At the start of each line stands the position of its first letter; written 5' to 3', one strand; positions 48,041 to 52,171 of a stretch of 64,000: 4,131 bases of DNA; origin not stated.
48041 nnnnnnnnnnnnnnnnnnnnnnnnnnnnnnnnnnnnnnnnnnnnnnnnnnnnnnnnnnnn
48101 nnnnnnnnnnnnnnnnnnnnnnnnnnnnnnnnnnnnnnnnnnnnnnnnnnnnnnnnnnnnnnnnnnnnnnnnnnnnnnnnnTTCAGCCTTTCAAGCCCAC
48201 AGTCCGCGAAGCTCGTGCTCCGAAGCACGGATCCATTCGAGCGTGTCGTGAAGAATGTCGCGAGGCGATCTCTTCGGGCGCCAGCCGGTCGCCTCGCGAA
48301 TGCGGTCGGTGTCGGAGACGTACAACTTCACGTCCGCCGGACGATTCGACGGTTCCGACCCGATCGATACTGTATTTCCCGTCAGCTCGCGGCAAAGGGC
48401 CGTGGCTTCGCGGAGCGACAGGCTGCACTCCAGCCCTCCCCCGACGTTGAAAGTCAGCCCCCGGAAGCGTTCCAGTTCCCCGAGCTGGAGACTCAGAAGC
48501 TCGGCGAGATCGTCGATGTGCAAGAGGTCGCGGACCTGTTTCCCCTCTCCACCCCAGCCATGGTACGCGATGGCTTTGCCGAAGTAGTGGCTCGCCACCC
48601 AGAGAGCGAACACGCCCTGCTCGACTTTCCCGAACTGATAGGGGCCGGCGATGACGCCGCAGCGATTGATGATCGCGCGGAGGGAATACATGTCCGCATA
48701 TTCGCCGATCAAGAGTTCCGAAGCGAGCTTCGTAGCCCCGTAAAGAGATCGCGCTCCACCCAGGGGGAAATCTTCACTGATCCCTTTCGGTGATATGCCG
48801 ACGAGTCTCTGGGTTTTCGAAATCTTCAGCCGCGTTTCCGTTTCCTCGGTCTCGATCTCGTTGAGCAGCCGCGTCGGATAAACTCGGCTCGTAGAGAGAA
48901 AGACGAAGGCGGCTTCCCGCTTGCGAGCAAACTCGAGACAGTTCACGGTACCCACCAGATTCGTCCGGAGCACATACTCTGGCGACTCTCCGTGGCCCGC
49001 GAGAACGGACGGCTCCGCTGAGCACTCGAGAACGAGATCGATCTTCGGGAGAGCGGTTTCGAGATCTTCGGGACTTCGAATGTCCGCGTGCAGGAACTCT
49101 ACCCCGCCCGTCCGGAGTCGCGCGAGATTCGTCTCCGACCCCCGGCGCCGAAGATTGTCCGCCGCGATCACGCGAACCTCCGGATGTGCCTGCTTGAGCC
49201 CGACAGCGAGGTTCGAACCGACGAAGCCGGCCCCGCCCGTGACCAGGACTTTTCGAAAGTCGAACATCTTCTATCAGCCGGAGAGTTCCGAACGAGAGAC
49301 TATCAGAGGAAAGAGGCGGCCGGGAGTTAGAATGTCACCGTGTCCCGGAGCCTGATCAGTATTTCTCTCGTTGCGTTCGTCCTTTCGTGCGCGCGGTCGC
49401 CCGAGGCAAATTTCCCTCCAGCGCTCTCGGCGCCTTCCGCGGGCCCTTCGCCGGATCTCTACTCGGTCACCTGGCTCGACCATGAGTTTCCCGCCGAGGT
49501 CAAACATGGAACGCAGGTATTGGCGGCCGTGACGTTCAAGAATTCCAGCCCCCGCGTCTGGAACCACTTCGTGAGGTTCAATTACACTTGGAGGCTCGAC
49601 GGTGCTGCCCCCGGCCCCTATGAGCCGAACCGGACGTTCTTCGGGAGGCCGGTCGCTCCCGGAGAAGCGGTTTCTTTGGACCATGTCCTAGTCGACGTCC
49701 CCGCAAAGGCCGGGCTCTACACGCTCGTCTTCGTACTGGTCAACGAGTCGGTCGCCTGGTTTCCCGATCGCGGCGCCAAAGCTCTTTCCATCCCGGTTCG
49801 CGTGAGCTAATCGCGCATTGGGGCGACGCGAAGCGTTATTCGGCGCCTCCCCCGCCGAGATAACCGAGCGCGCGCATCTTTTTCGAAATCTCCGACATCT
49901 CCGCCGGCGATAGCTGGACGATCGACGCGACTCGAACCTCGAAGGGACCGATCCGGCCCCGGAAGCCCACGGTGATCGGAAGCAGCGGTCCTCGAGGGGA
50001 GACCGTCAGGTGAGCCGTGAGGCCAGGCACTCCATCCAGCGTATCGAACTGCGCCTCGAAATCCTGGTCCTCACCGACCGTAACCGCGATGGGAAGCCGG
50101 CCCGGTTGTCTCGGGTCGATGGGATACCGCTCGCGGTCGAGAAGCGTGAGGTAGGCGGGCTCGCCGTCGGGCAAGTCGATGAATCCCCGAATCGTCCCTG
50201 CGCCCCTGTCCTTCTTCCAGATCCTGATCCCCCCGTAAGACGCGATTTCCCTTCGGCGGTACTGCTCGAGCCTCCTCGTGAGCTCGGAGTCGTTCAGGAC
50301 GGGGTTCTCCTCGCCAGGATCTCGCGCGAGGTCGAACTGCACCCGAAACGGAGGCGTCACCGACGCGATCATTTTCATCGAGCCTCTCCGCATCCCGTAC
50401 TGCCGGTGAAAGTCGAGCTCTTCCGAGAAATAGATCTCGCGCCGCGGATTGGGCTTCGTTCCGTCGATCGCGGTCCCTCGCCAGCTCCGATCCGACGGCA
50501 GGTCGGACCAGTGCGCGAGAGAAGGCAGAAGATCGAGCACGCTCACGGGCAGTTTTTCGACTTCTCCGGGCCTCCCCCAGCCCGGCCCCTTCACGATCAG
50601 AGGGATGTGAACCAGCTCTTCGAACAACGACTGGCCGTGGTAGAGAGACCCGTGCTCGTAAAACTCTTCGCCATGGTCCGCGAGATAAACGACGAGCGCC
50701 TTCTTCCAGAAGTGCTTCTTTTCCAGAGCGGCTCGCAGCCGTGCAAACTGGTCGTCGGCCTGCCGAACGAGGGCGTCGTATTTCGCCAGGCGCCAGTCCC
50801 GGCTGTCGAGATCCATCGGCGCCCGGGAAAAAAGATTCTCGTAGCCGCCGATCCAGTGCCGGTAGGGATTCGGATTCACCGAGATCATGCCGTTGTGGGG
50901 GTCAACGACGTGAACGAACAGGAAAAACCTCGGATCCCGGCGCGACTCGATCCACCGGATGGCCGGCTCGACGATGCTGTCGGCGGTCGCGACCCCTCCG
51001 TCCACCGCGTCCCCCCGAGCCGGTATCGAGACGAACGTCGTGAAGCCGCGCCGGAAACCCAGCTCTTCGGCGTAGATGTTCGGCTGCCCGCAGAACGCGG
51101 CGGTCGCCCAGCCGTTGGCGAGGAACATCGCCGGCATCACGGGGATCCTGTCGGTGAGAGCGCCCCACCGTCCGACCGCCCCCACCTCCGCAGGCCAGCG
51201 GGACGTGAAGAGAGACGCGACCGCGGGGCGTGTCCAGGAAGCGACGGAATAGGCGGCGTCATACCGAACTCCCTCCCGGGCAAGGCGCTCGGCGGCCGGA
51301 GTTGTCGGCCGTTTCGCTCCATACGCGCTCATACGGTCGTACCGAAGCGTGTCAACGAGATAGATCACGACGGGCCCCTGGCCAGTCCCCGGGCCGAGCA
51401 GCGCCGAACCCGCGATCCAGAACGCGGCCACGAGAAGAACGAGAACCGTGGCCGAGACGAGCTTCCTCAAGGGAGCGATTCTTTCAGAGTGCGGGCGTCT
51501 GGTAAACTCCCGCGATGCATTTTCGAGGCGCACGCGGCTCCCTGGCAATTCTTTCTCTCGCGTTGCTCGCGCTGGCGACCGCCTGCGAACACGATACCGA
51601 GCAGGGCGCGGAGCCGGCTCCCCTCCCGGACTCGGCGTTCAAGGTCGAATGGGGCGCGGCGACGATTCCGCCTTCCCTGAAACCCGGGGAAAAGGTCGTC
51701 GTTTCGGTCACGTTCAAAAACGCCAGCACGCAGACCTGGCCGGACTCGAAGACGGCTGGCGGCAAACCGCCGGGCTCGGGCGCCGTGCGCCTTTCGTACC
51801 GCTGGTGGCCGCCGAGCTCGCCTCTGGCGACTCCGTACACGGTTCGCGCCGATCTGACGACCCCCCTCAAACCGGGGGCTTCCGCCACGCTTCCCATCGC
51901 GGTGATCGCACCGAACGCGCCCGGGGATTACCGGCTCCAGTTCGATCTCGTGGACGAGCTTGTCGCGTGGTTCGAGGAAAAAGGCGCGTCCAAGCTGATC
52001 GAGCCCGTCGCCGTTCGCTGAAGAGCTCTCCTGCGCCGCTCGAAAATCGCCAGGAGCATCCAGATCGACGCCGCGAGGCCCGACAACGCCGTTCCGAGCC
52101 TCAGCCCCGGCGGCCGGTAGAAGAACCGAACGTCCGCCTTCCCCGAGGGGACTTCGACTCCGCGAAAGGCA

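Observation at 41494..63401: Recurrent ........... lipoprotein domain paired with, and once fused to, GT-C/YfhO-like membrane transferases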

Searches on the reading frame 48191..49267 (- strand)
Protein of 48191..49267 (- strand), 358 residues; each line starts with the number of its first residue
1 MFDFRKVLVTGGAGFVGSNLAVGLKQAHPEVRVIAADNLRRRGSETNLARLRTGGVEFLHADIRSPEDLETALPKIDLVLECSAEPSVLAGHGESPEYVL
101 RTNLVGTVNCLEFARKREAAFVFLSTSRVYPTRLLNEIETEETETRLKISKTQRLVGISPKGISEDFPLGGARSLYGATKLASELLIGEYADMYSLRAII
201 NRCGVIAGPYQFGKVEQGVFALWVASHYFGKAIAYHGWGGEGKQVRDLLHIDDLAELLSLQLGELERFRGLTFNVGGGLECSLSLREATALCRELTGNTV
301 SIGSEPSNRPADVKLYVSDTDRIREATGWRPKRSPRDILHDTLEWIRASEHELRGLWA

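Call 6: search_protein_families(library=pfam, proteins=[window:48191-49267:-], max_evalue=0.01)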
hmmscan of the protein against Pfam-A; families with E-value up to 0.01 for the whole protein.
window:48191-49267:- (358 aa): 8 families
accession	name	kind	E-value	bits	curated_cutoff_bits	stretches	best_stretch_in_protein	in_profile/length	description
PF01370.27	Epimerase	-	5.2e-39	134.5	20.9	1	7-276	1-240/240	NAD dependent epimerase/dehydratase family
PF16363.11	GDP_Man_Dehyd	-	1.2e-31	110.9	27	1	8-341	1-331/332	GDP-mannose 4,6 dehydratase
PF07993.18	NAD_binding_4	-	1.6e-13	50.9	20.1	1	66-227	79-228/258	Male sterility protein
PF01073.25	3Beta_HSD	-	1.6e-10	40.9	22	1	8-139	1-130/280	3-beta hydroxysteroid dehydrogenase/isomerase family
PF02719.21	Polysacc_synt_2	-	1.6e-07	31.3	20.2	1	7-132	1-135/293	Polysaccharide biosynthesis protein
PF04321.23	RmlD_sub_bind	-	2.3e-07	30.6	27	1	6-137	2-112/287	RmlD substrate binding domain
PF05368.20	NmrA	-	0.0012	18.9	27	1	6-80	4-74/298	NmrA-like family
PF13460.12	NAD_binding_10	-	0.0072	16.7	27.2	0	11-131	1-103/184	NAD(P)H-binding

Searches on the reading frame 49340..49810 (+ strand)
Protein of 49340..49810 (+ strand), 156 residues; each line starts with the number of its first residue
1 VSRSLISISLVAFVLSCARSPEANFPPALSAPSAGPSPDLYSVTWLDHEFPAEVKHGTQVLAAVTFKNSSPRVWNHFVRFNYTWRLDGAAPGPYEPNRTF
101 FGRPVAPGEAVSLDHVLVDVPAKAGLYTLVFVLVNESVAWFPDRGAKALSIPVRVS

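Call 3: search_protein_families(library=pfam, proteins=[window:49340-49810:+], max_evalue=1)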
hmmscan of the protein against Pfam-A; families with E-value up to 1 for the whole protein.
window:49340-49810:+ (156 aa): 2 families
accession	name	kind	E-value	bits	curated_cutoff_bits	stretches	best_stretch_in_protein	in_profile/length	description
PF16158.11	N_BRCA1_IG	-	0.0056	17.7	28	1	54-143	8-100/108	Ig-like domain from next to BRCA1 gene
PF06832.18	BiPBP_C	-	0.18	12.2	26.8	0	81-110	45-74/90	Penicillin-Binding Protein C-terminus Family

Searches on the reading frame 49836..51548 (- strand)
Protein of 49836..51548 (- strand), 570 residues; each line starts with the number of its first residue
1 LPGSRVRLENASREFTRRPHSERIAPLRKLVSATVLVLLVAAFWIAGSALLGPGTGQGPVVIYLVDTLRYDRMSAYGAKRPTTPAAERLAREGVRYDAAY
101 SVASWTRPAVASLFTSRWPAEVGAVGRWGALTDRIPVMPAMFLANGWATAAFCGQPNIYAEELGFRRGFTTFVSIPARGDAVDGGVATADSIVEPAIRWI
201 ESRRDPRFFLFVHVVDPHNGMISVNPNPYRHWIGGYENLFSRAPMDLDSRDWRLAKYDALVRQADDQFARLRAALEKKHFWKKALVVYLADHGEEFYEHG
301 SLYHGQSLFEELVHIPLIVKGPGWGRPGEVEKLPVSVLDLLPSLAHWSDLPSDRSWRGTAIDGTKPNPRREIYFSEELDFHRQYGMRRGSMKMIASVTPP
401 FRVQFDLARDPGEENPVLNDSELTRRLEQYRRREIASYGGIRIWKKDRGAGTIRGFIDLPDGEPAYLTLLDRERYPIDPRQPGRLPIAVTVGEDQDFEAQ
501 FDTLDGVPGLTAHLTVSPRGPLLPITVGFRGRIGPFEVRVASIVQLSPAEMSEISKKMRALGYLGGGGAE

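Call 5: search_protein_families(library=pfam, proteins=[window:49836-51548:-], max_evalue=0.1)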
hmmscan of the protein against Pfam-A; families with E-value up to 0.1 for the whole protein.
window:49836-51548:- (570 aa): 3 families
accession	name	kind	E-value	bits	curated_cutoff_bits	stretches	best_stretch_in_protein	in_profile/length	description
PF00884.28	Sulfatase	-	6.9e-37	127.8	25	1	60-348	3-299/301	Sulfatase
PF01663.27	Phosphodiest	-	1e-06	29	23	1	60-126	1-64/342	Type I phosphodiesterase / nucleotide pyrophosphatase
PF16347.10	SGSH_C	-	0.0021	18.7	29.3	1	299-425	3-139/154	N-sulphoglucosamine sulphohydrolase, C-terminal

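Call 39: search_protein_families(library=ncbifam, proteins=[window:49836-51548:-], max_evalue=0.1)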
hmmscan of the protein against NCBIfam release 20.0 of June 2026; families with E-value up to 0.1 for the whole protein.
window:49836-51548:- (570 aa): 13 families
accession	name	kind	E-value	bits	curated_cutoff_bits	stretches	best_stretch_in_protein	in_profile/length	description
NF010322.0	PRK13759.1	equivalog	1.7e-28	99.4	481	2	254-435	267-454/486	arylsulfatase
TIGR03417.1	chol_sulfatase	equivalog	5.3e-23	81.7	433.45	2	249-435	248-437/500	choline-sulfatase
NF045661.1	HdlasePehA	equivalog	4e-19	68.6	900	2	254-361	281-388/506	phosphoric/sulfuric ester hydrolase PehA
NF052527.1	Mn_arylsulf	exception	3.4e-12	46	850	2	249-425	259-439/479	manganese-dependent arylsulfatase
NF007160.0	PRK09598.1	equivalog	1.3e-06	27.1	561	2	255-306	404-453/523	phosphoethanolamine--lipid A transferase EptA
NF038075.1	fam_STM4013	hypoth_equivalog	1.9e-05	24.3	250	1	204-305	168-245/261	STM4013/SEN3800 family hydrolase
NF007933.0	PRK10649.1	subfamily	0.00024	19.7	404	1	206-300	381-470/577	phosphoethanolamine transferase CptA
NF012179.0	CptA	domain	0.0013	17.5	900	0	206-300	369-458/556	phosphoethanolamine transferase CptA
NF038282.1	LapC_YejM_PbgA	exception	0.016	13.6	825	1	249-324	406-478/584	LPS biosynthesis-modulating metalloenzyme YejM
NF008593.0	PRK11560.1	equivalog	0.031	12.5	493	0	281-303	454-476/563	kdo(2)-lipid A phosphoethanolamine 7''-transferase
NF053859.1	polymyxin_MCR13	exception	0.034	13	1250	1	250-318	409-480/541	MCR-13 family phosphoethanolamine--lipid A transferase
NF028537.1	P_eth_NH2_trans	domain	0.037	12.5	500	0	256-306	412-462/527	phosphoethanolamine--lipid A transferase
NF047438.1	polymyxin_MCR12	exception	0.089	11.1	1200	0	256-317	422-486/548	MCR-12 family phosphoethanolamine--lipid A transferase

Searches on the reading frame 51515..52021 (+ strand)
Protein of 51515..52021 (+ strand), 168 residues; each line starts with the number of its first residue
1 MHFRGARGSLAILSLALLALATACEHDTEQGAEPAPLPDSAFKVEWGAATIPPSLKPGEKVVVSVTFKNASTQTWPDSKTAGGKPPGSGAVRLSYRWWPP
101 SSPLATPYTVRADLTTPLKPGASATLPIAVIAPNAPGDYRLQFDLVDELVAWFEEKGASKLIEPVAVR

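Call 3: search_protein_families(library=pfam, proteins=[window:51515-52021:+], max_evalue=1)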
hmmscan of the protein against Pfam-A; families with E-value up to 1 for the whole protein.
window:51515-52021:+ (168 aa): 4 families
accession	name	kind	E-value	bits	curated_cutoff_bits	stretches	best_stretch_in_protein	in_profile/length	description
PF16158.11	N_BRCA1_IG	-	0.00046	21.1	28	1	55-148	8-93/108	Ig-like domain from next to BRCA1 gene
PF23619.1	Ig_VWA7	-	0.011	16.4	27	0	113-143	7-37/104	VWA7 Ig-like domain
PF15780.11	ASH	-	0.033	14.8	27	1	23-75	34-82/98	Abnormal spindle-like microcephaly-assoc'd, ASPM-SPD-2-Hydin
PF14016.12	DUF4232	-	0.29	11.8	27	0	47-80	59-92/129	Domain of unknown function (DUF4232)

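Call 9: find_homologous_proteins(query=window:51515-52021:+, max_evalue=0.001)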
Query window:51515-52021:+ (168 aa): 23 proteins with E <= 0.001 among 517 candidates.
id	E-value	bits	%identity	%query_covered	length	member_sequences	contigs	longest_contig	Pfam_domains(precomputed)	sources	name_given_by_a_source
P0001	1.5e-105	369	100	100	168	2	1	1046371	-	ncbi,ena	-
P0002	1.5e-50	190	61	96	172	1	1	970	-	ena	-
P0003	2.3e-50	189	65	79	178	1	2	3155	-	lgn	-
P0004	2.8e-49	185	65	79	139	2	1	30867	-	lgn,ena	-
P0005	3.8e-47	179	69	68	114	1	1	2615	PF16158.12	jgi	jgi:hypothetical protein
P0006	1.2e-46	177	57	82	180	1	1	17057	-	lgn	-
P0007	4.7e-43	165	61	67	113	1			-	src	-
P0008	1.1e-39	154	72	49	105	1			-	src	-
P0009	2.4e-35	140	47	99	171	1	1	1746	-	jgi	jgi:hypothetical protein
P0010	2.5e-35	140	50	86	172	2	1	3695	-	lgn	-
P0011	2.9e-35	140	53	77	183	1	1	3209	-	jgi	jgi:hypothetical protein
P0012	3.0e-35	140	54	79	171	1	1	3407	-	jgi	jgi:hypothetical protein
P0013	1.2e-34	138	54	80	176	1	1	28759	-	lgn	-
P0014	2.2e-34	137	46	95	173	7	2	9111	-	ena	-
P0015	2.4e-34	137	54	79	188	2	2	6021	PF16158.12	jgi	jgi:hypothetical protein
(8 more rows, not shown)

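Call 10: find_encoding_contigs(protein=P0001, flank=10000, max_places=3)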
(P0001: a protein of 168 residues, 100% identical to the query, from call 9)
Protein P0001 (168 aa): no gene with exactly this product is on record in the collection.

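Call 11: find_encoding_contigs(protein=P0004, flank=10000, max_places=3)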
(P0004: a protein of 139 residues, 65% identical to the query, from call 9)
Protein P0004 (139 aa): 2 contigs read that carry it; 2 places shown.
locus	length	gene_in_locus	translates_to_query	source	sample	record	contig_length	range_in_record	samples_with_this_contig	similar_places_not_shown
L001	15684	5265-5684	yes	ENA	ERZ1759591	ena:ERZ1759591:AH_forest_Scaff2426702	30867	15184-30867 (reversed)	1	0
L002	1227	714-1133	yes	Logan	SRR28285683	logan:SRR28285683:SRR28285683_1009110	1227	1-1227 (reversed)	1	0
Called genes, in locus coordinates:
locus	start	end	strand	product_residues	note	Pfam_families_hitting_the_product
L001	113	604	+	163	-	-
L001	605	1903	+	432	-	-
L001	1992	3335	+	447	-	-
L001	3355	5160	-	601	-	-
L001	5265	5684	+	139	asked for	-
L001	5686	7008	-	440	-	-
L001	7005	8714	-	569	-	-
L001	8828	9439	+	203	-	-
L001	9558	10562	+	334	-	PF00535:Glycos_transf_2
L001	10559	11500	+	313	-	PF01370:Epimerase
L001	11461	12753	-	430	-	PF00535:Glycos_transf_2, PF13641:Glyco_tranf_2_3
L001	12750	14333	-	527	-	-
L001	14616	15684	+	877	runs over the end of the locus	PF00534:Glycos_transf_1, PF13692:Glyco_trans_1_4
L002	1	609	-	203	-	?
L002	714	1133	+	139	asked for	-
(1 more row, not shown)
